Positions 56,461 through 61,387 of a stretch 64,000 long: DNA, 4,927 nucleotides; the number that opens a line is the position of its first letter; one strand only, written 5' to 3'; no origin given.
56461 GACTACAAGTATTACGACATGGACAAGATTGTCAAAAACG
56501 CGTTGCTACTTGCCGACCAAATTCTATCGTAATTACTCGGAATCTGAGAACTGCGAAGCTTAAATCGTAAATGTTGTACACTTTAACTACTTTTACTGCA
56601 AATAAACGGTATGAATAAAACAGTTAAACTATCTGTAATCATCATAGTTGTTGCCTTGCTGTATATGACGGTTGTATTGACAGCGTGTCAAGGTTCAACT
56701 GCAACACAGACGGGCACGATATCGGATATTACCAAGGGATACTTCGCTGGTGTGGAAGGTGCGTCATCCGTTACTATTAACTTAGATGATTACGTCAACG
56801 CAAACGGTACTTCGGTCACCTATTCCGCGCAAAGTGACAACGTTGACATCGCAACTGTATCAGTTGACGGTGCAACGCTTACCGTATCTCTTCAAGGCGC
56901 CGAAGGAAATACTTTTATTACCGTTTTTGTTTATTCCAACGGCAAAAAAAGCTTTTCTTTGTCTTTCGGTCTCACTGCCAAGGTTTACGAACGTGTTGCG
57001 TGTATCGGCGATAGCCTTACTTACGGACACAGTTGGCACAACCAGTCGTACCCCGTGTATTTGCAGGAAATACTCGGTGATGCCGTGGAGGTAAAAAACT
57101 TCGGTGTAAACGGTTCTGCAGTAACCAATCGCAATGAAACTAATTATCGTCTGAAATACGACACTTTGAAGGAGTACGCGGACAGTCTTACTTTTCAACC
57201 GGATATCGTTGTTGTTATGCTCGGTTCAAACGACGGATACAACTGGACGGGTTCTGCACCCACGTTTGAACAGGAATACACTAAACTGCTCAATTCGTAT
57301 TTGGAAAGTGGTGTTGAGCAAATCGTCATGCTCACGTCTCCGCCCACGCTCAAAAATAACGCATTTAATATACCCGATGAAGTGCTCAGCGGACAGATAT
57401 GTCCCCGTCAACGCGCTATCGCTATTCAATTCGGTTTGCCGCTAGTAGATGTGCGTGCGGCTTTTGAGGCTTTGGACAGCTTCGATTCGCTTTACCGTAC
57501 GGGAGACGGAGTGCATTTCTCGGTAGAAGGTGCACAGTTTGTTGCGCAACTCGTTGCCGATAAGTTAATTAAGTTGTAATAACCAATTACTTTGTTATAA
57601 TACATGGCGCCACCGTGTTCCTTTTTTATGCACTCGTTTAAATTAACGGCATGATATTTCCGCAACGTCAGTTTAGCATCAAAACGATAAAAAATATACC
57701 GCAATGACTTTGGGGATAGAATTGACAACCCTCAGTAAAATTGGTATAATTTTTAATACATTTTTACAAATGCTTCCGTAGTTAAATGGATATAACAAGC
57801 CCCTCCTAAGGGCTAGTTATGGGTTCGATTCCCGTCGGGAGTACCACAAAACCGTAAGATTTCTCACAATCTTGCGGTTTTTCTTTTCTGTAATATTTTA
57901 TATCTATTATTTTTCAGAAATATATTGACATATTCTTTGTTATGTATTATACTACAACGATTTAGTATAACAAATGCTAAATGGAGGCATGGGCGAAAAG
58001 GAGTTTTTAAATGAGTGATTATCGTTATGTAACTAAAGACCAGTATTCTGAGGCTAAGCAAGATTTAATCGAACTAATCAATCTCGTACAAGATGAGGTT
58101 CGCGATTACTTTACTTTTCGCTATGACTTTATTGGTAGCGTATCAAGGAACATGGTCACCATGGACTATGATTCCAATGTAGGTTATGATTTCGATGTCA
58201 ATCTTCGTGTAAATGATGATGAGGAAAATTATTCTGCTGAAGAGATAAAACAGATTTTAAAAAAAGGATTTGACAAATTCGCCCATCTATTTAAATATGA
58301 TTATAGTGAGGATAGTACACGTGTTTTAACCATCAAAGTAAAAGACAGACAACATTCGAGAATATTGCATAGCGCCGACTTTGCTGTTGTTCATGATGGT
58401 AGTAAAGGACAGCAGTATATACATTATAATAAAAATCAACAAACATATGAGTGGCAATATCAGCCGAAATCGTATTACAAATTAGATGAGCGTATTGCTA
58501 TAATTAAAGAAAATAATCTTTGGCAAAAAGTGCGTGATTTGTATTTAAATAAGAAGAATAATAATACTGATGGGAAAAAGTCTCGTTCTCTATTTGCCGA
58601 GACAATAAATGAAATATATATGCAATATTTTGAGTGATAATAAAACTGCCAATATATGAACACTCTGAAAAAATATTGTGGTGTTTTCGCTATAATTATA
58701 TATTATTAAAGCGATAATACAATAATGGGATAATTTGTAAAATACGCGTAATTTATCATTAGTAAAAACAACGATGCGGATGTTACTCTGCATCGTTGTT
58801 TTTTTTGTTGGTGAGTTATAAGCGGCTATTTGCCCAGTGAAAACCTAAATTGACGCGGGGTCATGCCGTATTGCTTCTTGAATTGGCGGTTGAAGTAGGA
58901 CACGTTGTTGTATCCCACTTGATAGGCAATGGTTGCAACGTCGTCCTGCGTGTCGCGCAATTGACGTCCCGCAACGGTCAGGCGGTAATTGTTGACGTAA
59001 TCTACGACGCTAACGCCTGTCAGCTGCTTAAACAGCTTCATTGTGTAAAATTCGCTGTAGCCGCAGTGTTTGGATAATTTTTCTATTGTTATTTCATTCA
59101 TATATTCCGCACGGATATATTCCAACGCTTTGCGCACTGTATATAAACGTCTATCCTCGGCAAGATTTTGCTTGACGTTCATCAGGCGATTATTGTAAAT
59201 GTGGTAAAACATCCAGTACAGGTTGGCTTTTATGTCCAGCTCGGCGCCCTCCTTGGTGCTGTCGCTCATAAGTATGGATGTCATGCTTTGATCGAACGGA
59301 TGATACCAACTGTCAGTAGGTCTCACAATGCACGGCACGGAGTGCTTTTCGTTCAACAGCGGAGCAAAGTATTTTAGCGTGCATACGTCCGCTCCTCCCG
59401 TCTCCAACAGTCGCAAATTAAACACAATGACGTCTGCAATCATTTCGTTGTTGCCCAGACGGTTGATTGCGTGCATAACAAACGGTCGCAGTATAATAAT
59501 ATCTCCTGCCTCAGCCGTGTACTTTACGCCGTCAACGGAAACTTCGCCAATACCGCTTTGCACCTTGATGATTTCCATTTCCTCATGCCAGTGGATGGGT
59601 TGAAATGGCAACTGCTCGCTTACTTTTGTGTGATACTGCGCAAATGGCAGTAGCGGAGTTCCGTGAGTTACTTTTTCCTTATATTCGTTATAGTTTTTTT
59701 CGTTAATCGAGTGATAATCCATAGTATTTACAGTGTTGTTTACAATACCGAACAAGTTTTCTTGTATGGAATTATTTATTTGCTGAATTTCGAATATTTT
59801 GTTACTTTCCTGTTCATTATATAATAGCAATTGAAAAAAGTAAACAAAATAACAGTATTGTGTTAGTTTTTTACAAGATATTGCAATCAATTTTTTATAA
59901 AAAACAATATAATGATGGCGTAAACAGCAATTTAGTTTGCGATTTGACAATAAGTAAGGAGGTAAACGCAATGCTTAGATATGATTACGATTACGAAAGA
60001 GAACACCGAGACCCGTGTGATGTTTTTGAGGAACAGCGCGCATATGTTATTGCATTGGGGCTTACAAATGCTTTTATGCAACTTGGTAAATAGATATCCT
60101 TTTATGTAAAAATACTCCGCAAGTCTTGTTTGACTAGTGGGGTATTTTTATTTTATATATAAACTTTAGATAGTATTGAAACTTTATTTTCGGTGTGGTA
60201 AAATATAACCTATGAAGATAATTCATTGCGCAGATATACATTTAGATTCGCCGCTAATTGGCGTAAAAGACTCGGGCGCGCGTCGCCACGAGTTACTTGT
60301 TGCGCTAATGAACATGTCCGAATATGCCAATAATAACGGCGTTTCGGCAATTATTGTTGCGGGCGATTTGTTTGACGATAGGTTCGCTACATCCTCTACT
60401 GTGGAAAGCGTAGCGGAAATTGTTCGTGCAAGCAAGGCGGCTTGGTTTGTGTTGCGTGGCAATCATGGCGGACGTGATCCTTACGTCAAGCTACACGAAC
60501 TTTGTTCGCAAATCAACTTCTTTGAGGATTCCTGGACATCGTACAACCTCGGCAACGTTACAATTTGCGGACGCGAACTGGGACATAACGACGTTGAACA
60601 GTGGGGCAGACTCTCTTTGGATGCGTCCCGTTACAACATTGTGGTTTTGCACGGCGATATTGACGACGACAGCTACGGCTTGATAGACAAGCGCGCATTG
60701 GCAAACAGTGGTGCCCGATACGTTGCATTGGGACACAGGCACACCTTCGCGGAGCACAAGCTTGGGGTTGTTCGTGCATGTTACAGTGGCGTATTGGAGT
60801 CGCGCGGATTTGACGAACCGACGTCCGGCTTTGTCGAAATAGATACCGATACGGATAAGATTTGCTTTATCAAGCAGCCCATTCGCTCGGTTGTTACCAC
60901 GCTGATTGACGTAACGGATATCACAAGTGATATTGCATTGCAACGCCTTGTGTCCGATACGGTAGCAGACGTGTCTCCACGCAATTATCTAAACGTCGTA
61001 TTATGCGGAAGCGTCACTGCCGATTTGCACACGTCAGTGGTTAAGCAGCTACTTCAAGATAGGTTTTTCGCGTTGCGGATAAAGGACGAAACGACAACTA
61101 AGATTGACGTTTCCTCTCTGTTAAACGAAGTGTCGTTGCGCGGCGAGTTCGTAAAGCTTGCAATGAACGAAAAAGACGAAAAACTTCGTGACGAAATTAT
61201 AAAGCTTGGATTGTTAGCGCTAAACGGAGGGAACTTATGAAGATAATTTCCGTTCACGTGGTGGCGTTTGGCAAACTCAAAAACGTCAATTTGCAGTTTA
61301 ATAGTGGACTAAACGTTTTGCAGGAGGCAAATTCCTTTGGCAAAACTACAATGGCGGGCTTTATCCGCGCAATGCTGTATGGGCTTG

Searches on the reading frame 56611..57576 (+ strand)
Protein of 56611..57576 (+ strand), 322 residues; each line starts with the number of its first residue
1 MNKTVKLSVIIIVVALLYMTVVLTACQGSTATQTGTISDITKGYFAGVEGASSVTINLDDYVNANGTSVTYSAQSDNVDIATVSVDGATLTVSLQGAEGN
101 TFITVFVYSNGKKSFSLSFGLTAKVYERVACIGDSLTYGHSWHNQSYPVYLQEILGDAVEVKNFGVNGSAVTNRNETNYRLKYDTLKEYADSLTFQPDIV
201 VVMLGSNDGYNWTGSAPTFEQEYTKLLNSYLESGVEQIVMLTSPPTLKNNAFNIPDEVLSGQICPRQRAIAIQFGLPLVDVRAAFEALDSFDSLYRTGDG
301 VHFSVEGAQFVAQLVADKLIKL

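Call 27: search_protein_families(library=pfam, proteins=[window:56611-57576:+])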
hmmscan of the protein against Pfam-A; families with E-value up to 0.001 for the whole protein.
window:56611-57576:+ (322 aa): 3 families
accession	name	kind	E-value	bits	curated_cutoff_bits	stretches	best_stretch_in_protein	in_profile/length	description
PF13472.12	Lipase_GDSL_2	-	1.4e-22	81.5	32.9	1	131-309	1-177/178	GDSL-like Lipase/Acylhydrolase family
PF00657.28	Lipase_GDSL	-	5.2e-16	59.9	23.6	1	129-314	1-207/208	GDSL-like Lipase/Acylhydrolase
PF04311.20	DUF459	-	1.7e-09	37.8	27.2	1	128-317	1-196/197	Protein of unknown function (DUF459)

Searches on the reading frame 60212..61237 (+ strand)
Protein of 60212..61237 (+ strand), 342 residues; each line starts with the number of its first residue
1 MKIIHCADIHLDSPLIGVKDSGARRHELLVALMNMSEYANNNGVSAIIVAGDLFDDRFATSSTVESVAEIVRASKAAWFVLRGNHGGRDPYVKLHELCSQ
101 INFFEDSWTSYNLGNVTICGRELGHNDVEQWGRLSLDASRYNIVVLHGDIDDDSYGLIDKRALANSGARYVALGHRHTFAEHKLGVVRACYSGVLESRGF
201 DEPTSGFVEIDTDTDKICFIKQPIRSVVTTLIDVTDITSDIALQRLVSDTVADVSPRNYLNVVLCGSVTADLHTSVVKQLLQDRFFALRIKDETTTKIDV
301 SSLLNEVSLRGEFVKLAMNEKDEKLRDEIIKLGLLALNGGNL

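Call 27: search_protein_families(library=pfam, proteins=[window:60212-61237:+])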
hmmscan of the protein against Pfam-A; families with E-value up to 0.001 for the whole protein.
window:60212-61237:+ (342 aa): 2 families
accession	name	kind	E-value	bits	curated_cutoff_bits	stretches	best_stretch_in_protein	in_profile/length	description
PF00149.33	Metallophos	-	5.7e-12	46.9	21.5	1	1-178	1-190/191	Calcineurin-like phosphoesterase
PF12850.12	Metallophos_2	-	1.7e-08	35.1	27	1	1-212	1-153/154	Calcineurin-like phosphoesterase superfamily domain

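Call 39: find_homologous_proteins(query=window:60212-61237:+, max_evalue=1e-30)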
Query window:60212-61237:+ (342 aa): 1756 proteins with E <= 1e-30 among 8000 candidates; the best 120 are listed.
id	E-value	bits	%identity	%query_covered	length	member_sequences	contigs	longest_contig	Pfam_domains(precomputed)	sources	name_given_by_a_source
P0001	8.2e-224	760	100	100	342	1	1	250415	PF12850.13,PF00149.34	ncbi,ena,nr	ncbi:MAG: metallophosphoesterase [Clostridiales bacterium]|nr:metallophosphoesterase [Clostridiales 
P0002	3.5e-181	620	81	100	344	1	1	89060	PF12850.13,PF00149.34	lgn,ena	-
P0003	1.9e-175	601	78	100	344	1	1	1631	PF12850.13,PF00149.34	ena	-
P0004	9.5e-175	599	78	100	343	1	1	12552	PF12850.13,PF00149.34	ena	-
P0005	6.0e-173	593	77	100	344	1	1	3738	PF12850.13,PF00149.34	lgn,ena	-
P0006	3.6e-172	590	79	100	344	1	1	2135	PF12850.13,PF00149.34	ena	-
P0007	2.2e-170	584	76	100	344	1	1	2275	PF12850.13,PF00149.34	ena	-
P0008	3.5e-170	584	77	99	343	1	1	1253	PF12850.13,PF00149.34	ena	-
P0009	1.5e-169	582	75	99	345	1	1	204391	PF12850.13,PF00149.34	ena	-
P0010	1.7e-169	581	75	100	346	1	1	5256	PF12850.13,PF00149.34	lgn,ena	-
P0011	1.8e-169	581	75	99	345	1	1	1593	PF12850.13,PF00149.34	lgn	-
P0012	1.0e-168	579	76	100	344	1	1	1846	PF12850.13,PF00149.34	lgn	-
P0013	1.7e-168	578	77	100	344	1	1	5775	PF12850.13,PF00149.34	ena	-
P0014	2.1e-168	578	76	100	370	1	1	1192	PF12850.13,PF00149.34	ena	-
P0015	5.7e-168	576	76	100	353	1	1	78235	PF12850.13,PF00149.34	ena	-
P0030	2.7e-162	558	74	100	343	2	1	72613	PF12850.13,PF00149.34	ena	-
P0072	1.0e-139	484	63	99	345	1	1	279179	PF12850.13,PF00149.34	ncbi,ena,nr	ncbi:MAG: metallophosphoesterase [Clostridiales bacterium]|nr:metallophosphoesterase [Clostridiales 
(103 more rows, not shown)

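Call 40: find_encoding_contigs(protein=P0002, flank=10000, max_places=1)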
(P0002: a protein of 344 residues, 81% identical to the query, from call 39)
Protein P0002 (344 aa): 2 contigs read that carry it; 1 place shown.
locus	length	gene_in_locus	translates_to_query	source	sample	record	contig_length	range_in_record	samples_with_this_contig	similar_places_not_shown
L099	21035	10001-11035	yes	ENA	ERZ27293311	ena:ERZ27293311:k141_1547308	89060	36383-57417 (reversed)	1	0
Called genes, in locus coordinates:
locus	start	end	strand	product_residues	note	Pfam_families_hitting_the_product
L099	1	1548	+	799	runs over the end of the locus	PF00933:Glyco_hydro_3, PF01915:Glyco_hydro_3_C, PF14310:Fn3-like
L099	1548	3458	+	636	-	PF13347:MFS_2, PF07690:MFS_1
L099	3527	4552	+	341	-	PF00535:Glycos_transf_2, PF13641:Glyco_tranf_2_3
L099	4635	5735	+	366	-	PF13450:NAD_binding_8, PF01593:Amino_oxidase (weak), PF03275:GLF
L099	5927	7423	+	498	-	PF11074:DUF2779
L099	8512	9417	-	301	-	PF02311:AraC_binding, PF07883:Cupin_2 (weak), PF00165:HTH_AraC (weak), PF12833:HTH_18, PF00165:HTH_AraC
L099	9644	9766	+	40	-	-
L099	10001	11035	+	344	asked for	PF00149:Metallophos, PF12850:Metallophos_2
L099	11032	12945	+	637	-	PF13476:AAA_23, PF02463:SMC_N (weak), PF05667:CCDC22_CC (weak)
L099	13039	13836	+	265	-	PF00456:Transketolase_N, PF09364:XFP_N (weak), PF00676:E1_dh, PF02775:TPP_enzyme_C (weak), PF13292:DXP_synthase_N (weak)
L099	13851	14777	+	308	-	PF02779:Transket_pyr, PF02780:Transketolase_C, PF17147:PFOR_II (weak)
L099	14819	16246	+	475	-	PF00070:Pyr_redox (faint), PF01266:DAO, PF07992:Pyr_redox_2 (faint), PF13450:NAD_binding_8 (faint), PF13738:Pyr_redox_3 (faint), PF04324:Fer2_BFD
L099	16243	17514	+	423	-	PF00070:Pyr_redox (faint), PF00890:FAD_binding_2 (faint), PF03486:HI0933_like (faint), PF07992:Pyr_redox_2, PF12831:FAD_oxidored, PF13450:NAD_binding_8 (faint), PF13738:Pyr_redox_3 (weak)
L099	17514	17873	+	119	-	PF07892:DUF1667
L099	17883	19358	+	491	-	PF00370:FGGY_N, PF02782:FGGY_C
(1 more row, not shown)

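Call 41: find_encoding_contigs(protein=P0009, flank=10000, max_places=1)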
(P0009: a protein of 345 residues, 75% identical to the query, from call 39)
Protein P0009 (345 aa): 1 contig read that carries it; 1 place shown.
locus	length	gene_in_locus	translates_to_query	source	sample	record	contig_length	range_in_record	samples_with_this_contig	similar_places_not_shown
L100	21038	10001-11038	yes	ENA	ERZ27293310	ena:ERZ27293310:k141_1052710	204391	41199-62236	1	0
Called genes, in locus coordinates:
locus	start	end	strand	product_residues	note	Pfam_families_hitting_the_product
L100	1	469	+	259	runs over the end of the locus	-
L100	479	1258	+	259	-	-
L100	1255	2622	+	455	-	PF00145:DNA_methylase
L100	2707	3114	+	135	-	PF03852:Vsr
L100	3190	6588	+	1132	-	-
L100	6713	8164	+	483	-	PF28123:DUF8370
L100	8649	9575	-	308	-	PF07883:Cupin_2, PF02311:AraC_binding, PF12833:HTH_18, PF00165:HTH_AraC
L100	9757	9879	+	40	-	-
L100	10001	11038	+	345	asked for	PF00149:Metallophos, PF12850:Metallophos_2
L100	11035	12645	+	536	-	PF02463:SMC_N (faint), PF13476:AAA_23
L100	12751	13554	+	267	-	PF00456:Transketolase_N, PF13292:DXP_synthase_N (faint), PF09364:XFP_N (weak), PF00676:E1_dh (weak)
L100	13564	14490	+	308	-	PF02779:Transket_pyr, PF17147:PFOR_II (faint), PF02780:Transketolase_C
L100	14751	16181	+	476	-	PF00070:Pyr_redox (faint), PF01266:DAO, PF01494:FAD_binding_3 (faint), PF07992:Pyr_redox_2 (faint), PF13450:NAD_binding_8 (weak), PF04324:Fer2_BFD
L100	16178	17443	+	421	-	PF00070:Pyr_redox (faint), PF00890:FAD_binding_2 (faint), PF03486:HI0933_like (faint), PF07992:Pyr_redox_2, PF12831:FAD_oxidored (weak), PF13450:NAD_binding_8 (faint), PF13738:Pyr_redox_3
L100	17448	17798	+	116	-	PF07892:DUF1667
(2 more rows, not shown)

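Call 42: find_encoding_contigs(protein=P0030, flank=10000, max_places=1)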
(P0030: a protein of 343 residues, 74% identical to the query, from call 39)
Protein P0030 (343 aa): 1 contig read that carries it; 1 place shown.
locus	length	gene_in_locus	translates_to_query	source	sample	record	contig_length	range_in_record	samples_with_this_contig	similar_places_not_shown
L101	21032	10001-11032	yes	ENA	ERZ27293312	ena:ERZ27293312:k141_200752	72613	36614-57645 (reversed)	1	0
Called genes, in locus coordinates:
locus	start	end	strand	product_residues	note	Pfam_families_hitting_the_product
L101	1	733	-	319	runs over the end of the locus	PF01368:DHH, PF02272:DHHA1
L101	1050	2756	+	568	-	PF00004:AAA (faint), PF07728:AAA_5, PF28529:McrB_lid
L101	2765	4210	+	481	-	PF10117:McrBC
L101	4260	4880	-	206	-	PF22557:DuOB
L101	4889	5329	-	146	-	PF04343:DUF488, PF22751:DUF488-N3a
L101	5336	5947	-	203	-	PF04343:DUF488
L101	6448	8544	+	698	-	-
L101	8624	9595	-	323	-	PF02311:AraC_binding, PF07883:Cupin_2, PF00165:HTH_AraC, PF12833:HTH_18, PF00165:HTH_AraC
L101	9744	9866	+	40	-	-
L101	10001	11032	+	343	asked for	PF00149:Metallophos, PF12850:Metallophos_2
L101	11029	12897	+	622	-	PF02463:SMC_N (faint), PF13476:AAA_23, PF13514:AAA_27 (weak)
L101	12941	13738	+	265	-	PF00456:Transketolase_N, PF09364:XFP_N (faint), PF00676:E1_dh, PF02775:TPP_enzyme_C (weak), PF13292:DXP_synthase_N (weak)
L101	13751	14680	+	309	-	PF02779:Transket_pyr, PF02780:Transketolase_C, PF17147:PFOR_II (weak)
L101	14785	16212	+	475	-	PF00070:Pyr_redox (faint), PF01266:DAO, PF07992:Pyr_redox_2 (faint), PF04324:Fer2_BFD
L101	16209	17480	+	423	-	PF00070:Pyr_redox (faint), PF00890:FAD_binding_2 (faint), PF03486:HI0933_like (faint), PF07992:Pyr_redox_2, PF12831:FAD_oxidored (weak), PF13450:NAD_binding_8 (faint), PF13738:Pyr_redox_3 (weak)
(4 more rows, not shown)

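Call 43: find_encoding_contigs(protein=P0072, flank=10000, max_places=1)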
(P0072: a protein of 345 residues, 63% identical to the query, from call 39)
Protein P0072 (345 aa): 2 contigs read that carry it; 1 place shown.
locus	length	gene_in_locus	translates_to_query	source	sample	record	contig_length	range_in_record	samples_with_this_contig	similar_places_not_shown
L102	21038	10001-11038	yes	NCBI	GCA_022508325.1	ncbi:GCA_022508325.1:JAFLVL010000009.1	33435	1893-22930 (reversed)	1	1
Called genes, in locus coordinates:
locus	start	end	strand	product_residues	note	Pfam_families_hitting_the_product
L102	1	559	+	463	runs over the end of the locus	-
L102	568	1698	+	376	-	-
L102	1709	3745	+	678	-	-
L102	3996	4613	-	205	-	-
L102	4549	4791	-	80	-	-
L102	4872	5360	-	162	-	-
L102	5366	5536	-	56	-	-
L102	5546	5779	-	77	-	-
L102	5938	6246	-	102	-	-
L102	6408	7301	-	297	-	-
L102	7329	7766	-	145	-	PF25023:TEN_YD-shell, PF05593:RHS_repeat (faint)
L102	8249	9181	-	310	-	PF02311:AraC_binding, PF07883:Cupin_2, PF00165:HTH_AraC, PF12833:HTH_18, PF00165:HTH_AraC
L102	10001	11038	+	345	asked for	PF00149:Metallophos, PF12850:Metallophos_2 (weak)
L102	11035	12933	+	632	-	PF13476:AAA_23 (weak), PF02463:SMC_N (weak)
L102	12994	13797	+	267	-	PF00456:Transketolase_N, PF09364:XFP_N (faint), PF00676:E1_dh, PF13292:DXP_synthase_N (weak)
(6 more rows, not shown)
